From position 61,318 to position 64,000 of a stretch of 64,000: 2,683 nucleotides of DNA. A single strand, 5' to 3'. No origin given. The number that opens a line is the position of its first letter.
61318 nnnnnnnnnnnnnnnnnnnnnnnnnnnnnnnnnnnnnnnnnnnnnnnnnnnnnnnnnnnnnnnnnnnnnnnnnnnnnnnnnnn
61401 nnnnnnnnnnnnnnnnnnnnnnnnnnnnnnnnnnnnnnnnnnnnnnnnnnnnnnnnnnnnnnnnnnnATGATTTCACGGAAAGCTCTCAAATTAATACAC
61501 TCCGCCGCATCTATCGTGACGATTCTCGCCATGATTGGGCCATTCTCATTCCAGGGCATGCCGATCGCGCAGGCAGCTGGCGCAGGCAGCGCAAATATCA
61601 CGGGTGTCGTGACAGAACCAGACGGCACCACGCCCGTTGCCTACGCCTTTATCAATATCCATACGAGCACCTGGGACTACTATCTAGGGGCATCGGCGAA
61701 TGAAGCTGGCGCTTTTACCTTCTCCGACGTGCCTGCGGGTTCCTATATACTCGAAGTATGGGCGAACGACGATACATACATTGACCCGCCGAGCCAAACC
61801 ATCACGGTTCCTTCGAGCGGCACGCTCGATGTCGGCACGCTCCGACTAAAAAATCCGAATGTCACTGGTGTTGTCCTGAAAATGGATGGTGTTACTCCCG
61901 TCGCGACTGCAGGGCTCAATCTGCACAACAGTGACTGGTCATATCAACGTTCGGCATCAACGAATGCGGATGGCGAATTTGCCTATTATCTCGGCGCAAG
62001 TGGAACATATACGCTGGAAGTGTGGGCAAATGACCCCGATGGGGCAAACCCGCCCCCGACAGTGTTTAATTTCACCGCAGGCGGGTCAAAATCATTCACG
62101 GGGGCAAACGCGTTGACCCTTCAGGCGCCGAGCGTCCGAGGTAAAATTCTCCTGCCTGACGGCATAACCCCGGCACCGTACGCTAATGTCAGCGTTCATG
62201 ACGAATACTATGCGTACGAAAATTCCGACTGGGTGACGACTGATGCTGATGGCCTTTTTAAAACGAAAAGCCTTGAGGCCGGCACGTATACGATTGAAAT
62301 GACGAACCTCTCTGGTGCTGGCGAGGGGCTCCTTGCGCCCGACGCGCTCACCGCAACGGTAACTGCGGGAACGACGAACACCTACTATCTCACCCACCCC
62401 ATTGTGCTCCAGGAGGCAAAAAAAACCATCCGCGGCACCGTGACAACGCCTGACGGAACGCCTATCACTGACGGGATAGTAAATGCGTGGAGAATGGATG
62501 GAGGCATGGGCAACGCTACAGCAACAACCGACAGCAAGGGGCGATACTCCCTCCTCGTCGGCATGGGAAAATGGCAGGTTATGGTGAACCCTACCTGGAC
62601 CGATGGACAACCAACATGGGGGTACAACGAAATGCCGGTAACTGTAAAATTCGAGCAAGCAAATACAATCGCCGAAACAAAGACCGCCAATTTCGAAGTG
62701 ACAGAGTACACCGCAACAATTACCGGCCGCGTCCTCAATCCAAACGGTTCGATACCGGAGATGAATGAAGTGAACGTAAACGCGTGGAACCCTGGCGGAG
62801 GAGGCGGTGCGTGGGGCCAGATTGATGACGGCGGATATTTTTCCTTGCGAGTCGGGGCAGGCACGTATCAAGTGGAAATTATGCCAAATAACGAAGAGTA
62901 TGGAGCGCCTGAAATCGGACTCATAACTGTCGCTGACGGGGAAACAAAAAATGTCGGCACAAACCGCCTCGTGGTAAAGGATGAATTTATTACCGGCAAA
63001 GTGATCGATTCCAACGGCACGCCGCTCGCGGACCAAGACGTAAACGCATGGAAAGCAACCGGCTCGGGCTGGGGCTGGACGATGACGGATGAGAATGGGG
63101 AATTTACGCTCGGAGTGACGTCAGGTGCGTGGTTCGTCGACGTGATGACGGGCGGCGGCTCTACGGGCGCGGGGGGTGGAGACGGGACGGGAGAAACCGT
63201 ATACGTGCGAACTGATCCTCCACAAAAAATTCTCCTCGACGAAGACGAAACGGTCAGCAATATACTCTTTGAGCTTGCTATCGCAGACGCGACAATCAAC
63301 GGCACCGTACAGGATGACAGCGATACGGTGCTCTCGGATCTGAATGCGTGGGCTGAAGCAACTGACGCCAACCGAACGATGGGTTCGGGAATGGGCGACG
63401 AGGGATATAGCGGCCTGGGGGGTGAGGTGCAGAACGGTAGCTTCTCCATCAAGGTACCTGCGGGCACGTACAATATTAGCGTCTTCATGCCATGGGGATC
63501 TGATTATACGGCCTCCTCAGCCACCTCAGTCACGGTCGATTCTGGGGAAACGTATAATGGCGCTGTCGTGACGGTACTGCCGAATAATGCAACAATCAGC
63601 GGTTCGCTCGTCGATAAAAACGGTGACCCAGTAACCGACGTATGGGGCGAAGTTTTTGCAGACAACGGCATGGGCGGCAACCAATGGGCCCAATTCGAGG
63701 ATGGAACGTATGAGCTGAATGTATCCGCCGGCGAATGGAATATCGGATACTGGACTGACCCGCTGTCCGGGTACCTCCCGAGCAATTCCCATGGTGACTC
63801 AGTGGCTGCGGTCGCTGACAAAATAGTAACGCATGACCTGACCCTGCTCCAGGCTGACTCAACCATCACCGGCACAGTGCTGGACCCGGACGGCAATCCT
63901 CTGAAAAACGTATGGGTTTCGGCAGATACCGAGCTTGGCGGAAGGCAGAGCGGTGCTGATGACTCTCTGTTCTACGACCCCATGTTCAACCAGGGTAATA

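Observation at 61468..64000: Unlisted repeat-protein ORF (at least 844 aa) running off the window end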

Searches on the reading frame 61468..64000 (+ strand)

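Call 4: search_protein_families(library=pfam, proteins=[window:61468-64000:+], max_evalue=1)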
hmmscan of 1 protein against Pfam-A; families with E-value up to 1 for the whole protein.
window:61468-64000:+ (844 aa): 23 families
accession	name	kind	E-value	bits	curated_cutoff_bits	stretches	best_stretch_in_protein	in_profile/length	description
PF13620.12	CarboxypepD_reg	-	6.1e-44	148.7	32.3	8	44-100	2-57/82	Carboxypeptidase regulatory-like domain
PF13715.12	CarbopepD_reg_2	-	2e-17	63.5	32.2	3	44-97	1-50/88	CarboxypepD_reg-like domain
PF14686.12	fn3_3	-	2e-10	40.7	24.4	4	65-117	19-70/75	Polysaccharide lyase family 4, domain II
PF07495.19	Y_Y_Y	-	1.9e-09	37.7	26.6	2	155-203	19-63/65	Y_Y_Y domain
PF09430.16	EMC7_beta-sandw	-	3.1e-09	37.5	26.6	1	75-104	23-52/122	ER membrane protein complex subunit 7, beta-sandwich domain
PF25020.1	TTR_TEN1-4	-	6.6e-08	32.8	27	1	508-554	9-53/86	Teneurin TTR-like domain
PF07210.18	DUF1416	-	1.9e-07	31.3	23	0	496-565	10-78/97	Protein of unknown function (DUF1416)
PF00775.27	Dioxygenase_C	-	2.2e-07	31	27.3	1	507-535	31-59/182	Dioxygenase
PF10670.15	DUF4198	-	9.5e-07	29.6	34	2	236-278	158-205/209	Domain of unknown function (DUF4198)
PF20598.4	DUF6795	-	1.1e-06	29.4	27.4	0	513-549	5-44/103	Domain of unknown function (DUF6795)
PF17802.7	SpaA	-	1.7e-06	28.5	23.1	2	253-278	33-58/91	Prealbumin-like fold domain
PF23194.1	NOMO_5th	-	3.3e-06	27.9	27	0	656-675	40-59/89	NOMO fifth transthyretin-like domain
PF17210.9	SdrD_B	-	1.9e-05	25.3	29.7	1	250-283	36-69/112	SdrD B-like domain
PF11008.14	DUF2846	-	8.4e-05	23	34.3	0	261-313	38-81/92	Protein of unknown function (DUF2846)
PF15976.11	CooC_C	-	0.0002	21.8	29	0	506-555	17-60/93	CS1-pili formation C-terminal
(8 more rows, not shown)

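Call 5: search_protein_families(library=ncbifam, proteins=[window:61468-64000:+], max_evalue=1)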
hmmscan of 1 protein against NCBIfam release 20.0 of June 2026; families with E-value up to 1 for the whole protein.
window:61468-64000:+ (844 aa): 7 families
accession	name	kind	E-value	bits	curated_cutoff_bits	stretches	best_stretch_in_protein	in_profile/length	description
TIGR04134.1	lipo_with_rSAM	hypoth_equivalog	4.5e-10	39.7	39.8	0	320-398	41-127/150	radical SAM-associated putative lipoprotein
NF058648.1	ECF_sub_HI1622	equivalog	8.8e-08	32.3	100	1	503-553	22-72/180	NikL family nickel/cobalt ECF transporter subunit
TIGR02422.1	protocat_beta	equivalog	3e-05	23.8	296.4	1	507-534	62-89/220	protocatechuate 3,4-dioxygenase subunit beta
TIGR02439.1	catechol_proteo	equivalog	0.00028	20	392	1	503-535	126-158/285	catechol 1,2-dioxygenase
TIGR02423.1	protocat_alph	equivalog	0.0018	18.2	126.25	0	507-536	41-70/193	protocatechuate 3,4-dioxygenase subunit alpha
NF053851.1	Bdello_MAT_N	subfamily_domain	0.028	14.2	60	0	411-468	12-78/162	mosaic adhesive trimer family chimeric fiber protein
TIGR02465.1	chlorocat_1_2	equivalog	0.19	10.9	359.25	0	505-534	98-127/246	chlorocatechol 1,2-dioxygenase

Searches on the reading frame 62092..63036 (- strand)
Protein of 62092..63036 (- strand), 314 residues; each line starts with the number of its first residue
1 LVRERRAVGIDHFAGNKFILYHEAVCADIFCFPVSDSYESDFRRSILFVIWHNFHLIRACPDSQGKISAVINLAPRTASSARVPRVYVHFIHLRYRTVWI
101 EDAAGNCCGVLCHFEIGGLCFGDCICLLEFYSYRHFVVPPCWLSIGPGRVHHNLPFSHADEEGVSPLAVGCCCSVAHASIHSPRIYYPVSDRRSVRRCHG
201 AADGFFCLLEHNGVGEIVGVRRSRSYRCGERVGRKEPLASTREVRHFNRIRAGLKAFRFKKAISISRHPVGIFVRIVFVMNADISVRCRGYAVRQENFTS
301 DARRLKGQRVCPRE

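Call 22: search_protein_families(library=pfam, proteins=[window:62092-63036:-], max_evalue=1)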
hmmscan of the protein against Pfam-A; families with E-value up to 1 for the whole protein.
window:62092-63036:- (314 aa): 0 families
